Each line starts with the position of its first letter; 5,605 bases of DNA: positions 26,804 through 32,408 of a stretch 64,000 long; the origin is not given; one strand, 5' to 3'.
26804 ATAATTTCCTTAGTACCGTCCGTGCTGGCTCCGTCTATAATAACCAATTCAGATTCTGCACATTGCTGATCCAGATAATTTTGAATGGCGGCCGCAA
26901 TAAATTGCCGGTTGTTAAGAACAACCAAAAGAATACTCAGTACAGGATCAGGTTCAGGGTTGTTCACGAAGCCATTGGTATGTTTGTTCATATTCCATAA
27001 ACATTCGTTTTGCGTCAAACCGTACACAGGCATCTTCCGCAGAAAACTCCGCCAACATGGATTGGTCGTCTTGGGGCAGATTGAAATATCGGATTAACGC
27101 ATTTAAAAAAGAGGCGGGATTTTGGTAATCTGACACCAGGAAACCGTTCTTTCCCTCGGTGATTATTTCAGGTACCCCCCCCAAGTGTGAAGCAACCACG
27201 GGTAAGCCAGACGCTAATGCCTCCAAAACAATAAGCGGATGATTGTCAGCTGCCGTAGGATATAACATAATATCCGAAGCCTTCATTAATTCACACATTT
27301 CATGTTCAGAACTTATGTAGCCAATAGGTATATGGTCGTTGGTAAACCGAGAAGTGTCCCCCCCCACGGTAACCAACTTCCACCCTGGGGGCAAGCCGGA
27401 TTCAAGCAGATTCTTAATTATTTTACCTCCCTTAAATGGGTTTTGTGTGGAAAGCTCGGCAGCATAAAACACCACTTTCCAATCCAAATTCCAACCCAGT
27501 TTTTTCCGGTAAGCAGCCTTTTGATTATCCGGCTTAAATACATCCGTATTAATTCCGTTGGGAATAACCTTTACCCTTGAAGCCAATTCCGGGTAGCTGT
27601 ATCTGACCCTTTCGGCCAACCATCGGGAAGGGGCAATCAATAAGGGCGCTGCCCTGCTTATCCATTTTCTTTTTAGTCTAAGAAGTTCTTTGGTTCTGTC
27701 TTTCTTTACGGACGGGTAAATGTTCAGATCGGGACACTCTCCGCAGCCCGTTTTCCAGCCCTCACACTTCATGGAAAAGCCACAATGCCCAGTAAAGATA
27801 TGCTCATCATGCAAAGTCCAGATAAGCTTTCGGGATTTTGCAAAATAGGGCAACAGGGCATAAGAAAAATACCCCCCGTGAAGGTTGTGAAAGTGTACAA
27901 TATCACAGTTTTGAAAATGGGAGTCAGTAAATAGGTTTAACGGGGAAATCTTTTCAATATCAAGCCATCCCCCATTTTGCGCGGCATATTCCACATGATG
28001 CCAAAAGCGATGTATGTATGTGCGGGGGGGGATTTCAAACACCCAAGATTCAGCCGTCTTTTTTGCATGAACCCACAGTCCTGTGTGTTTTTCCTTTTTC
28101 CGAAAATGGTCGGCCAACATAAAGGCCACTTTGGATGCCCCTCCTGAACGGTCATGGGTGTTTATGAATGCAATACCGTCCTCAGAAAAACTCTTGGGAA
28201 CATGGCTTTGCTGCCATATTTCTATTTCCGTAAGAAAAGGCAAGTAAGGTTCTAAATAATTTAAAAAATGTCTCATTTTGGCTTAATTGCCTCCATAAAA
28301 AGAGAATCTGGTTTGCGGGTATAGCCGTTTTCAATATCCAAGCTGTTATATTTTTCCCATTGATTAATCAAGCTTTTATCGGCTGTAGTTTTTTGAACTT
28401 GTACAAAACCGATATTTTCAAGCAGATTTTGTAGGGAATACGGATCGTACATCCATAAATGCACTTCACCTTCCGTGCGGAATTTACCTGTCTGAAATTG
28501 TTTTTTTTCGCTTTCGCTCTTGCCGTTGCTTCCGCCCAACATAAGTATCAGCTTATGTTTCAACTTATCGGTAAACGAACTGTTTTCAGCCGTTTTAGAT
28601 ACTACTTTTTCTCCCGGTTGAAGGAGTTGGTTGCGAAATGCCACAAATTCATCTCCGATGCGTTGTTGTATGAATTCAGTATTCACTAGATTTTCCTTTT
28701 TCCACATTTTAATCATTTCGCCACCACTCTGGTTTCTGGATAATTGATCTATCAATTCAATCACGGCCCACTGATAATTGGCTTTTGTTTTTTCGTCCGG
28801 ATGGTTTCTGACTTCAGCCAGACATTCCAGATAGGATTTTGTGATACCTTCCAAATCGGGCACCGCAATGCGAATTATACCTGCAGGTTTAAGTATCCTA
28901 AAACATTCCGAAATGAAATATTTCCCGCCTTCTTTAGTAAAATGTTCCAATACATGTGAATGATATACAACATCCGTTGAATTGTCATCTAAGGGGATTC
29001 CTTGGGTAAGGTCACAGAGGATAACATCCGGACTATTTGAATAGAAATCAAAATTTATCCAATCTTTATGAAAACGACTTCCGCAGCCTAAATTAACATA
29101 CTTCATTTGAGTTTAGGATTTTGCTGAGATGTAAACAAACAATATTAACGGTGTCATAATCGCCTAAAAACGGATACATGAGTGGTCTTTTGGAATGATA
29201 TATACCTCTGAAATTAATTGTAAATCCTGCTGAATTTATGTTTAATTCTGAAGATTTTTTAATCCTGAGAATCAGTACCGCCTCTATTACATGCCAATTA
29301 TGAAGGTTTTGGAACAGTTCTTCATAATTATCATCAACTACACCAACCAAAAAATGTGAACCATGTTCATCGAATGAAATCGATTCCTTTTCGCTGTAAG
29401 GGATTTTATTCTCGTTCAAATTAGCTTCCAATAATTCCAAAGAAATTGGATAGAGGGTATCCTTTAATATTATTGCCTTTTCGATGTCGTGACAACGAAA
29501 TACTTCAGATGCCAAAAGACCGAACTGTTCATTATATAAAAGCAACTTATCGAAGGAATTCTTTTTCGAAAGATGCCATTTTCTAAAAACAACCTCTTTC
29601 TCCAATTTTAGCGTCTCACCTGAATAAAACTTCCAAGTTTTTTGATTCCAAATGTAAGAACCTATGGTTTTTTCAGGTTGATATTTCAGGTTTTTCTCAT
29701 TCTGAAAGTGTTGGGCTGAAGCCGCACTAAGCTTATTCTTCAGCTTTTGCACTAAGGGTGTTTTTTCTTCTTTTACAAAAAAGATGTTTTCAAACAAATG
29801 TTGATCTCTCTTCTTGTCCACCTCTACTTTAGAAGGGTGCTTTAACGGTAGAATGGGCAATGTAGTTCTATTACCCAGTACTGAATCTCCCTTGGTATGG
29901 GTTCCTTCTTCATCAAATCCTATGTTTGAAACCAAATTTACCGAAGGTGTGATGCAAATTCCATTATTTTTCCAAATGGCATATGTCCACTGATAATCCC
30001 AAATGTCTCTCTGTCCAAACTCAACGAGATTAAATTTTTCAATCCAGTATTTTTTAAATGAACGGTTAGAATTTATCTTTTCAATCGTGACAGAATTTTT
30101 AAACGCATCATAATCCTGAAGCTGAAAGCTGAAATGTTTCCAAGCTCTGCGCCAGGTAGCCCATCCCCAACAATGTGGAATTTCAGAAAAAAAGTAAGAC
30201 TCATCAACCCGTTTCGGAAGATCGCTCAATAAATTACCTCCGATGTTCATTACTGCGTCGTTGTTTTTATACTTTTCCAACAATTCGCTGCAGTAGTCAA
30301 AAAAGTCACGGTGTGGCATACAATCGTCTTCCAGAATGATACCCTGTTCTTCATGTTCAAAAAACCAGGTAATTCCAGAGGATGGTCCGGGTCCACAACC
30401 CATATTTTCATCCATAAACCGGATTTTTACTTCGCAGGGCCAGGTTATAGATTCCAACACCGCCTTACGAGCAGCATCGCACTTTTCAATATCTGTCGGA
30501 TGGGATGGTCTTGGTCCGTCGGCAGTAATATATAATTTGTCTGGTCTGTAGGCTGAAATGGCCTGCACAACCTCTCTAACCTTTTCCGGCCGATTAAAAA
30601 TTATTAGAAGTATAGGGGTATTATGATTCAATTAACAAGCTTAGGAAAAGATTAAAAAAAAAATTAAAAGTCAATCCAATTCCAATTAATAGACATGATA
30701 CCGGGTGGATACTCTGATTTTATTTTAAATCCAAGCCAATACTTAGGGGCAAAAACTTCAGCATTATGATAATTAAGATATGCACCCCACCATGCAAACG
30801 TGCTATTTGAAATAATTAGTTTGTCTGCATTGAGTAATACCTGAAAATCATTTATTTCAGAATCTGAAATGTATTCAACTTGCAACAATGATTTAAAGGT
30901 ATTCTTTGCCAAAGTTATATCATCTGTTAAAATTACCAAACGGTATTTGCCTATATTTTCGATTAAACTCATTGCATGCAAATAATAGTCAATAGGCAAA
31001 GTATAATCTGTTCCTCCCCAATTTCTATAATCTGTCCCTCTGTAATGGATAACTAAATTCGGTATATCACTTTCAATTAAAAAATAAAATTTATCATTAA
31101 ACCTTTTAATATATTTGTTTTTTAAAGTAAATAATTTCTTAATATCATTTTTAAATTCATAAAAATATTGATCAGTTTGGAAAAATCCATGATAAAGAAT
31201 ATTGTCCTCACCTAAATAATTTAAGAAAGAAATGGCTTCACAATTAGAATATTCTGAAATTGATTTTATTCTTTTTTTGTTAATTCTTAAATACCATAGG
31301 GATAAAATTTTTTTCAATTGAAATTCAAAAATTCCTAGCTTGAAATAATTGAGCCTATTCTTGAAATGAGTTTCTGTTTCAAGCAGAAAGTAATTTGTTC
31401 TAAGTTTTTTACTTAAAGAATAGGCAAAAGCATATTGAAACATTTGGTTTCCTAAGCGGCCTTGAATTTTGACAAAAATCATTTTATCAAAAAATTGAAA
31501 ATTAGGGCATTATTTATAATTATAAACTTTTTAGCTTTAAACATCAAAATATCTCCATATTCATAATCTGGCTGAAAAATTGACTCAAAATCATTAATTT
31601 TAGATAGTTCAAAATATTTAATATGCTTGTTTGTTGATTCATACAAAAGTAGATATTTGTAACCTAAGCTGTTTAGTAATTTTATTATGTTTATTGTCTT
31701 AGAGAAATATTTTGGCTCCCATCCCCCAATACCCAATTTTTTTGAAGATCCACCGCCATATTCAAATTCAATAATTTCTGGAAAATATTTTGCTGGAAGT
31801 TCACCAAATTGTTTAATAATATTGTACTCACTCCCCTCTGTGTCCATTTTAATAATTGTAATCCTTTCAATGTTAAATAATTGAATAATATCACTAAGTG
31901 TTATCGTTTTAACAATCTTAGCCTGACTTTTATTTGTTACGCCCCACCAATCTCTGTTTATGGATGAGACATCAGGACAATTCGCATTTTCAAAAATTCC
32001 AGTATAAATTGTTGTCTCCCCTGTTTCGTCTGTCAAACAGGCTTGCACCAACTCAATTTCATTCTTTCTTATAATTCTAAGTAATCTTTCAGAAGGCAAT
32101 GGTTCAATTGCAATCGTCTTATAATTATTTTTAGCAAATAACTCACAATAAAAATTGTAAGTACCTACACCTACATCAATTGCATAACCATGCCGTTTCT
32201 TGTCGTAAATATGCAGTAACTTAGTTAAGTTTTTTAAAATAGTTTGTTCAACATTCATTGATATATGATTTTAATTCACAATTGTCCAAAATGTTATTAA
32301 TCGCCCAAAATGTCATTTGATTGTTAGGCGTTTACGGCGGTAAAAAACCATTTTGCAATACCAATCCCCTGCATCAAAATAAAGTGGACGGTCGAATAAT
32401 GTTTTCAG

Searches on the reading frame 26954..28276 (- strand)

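Call 18: search_protein_families(library=pfam, proteins=[window:26954-28276:-], max_evalue=0.001)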
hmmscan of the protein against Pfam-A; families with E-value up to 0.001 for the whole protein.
window:26954-28276:- (440 aa): 5 families
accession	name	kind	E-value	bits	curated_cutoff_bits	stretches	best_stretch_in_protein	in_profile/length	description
PF00534.26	Glycos_transf_1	-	4.9e-18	65.7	26.4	1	254-405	3-163/172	Glycosyl transferases group 1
PF13692.12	Glyco_trans_1_4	-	3.8e-17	63.3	27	1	298-397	33-139/142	Glycosyl transferases group 1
PF13439.12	Glyco_transf_4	-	1.7e-13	51.4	28.5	1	45-245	2-169/170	Glycosyltransferase Family 4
PF20706.3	GT4-conflict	-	6.8e-05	22.5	26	1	319-374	267-322/385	Family 4 Glycosyltransferase in conflict systems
PF13579.12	Glyco_trans_4_4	-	0.00016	22.4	29.7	1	120-241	68-158/158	Glycosyl transferase 4-like domain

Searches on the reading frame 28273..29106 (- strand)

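Call 18: search_protein_families(library=pfam, proteins=[window:28273-29106:-], max_evalue=0.001)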
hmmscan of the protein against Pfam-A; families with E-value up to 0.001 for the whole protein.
window:28273-29106:- (277 aa): 4 families
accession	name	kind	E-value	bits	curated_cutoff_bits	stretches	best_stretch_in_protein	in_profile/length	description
PF08241.18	Methyltransf_11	-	1.4e-08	35.7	21.2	1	26-78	44-93/95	Methyltransferase domain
PF05148.21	Methyltransf_8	-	4.1e-07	30.5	27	1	14-81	94-157/219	Hypothetical methyltransferase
PF13649.12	Methyltransf_25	-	4.1e-05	24.6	27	1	28-76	50-97/97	Methyltransferase domain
PF13489.12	Methyltransf_23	-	6.9e-05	23.1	27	0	158-238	104-163/164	Methyltransferase domain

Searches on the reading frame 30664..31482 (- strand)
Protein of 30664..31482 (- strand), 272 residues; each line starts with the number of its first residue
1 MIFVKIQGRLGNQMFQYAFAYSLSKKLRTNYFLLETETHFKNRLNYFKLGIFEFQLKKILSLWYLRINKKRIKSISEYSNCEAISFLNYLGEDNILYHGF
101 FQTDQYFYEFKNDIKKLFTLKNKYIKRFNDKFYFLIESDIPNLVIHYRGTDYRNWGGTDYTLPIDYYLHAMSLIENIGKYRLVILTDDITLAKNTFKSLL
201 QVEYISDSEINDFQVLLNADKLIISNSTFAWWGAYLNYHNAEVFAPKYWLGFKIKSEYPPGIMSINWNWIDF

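Call 19: search_protein_families(library=pfam, proteins=[window:30664-31482:-], max_evalue=0.001)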
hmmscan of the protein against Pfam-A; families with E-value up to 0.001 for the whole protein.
window:30664-31482:- (272 aa): 1 family
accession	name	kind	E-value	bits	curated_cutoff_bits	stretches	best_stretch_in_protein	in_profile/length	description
PF01531.22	Glyco_transf_11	-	1.8e-12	47.5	23.9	1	4-270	35-297/298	Glycosyl transferase family 11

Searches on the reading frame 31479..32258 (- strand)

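Call 19: search_protein_families(library=pfam, proteins=[window:31479-32258:-], max_evalue=0.001)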
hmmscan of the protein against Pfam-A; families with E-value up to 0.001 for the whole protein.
window:31479-32258:- (259 aa): 1 family
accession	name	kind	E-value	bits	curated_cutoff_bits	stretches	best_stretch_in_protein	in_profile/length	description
PF05050.19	Methyltransf_21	-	1e-17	65.2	22.7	1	33-202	8-173/173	Methyltransferase FkbM domain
